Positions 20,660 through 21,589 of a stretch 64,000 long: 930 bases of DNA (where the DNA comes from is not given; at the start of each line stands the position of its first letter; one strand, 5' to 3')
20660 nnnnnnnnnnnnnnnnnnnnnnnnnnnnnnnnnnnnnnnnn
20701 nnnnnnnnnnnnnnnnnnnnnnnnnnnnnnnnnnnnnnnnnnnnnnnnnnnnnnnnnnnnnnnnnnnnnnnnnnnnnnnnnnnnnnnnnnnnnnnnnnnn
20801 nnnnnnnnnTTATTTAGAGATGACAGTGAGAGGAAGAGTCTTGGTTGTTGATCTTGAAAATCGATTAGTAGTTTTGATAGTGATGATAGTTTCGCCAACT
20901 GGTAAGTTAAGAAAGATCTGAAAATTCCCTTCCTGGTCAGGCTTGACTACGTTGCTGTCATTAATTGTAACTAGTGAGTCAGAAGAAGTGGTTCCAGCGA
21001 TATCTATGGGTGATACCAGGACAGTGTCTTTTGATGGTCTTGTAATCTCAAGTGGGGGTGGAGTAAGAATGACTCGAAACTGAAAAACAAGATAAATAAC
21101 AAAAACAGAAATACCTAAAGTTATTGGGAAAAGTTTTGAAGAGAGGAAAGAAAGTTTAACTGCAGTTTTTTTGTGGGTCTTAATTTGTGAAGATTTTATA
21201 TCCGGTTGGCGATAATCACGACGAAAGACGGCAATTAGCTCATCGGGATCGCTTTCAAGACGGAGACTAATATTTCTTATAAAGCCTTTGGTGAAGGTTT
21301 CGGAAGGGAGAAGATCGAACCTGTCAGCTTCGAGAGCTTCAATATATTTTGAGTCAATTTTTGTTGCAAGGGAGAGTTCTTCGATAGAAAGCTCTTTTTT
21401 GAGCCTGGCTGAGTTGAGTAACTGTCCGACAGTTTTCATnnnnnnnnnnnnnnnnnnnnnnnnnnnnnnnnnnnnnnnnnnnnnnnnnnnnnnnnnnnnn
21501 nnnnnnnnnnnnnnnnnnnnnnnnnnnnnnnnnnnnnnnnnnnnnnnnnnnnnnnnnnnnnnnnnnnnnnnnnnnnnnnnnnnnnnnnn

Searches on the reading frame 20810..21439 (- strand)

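Call 20: search_protein_families(library=pfam, proteins=[window:20810-21439:-], max_evalue=0.01)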
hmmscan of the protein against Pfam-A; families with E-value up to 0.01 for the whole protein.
window:20810-21439:- (209 aa): 3 families
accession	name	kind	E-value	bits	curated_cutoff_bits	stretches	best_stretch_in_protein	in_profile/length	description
PF13413.12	HTH_25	-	1.5e-18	66.8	24.6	1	8-68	2-62/62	Helix-turn-helix domain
PF12844.13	HTH_19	-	8e-08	32.5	30.2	1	5-70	1-60/64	Helix-turn-helix domain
PF09136.16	Glucodextran_B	-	0.00036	20.8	27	1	128-202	1-77/83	Glucodextranase, domain B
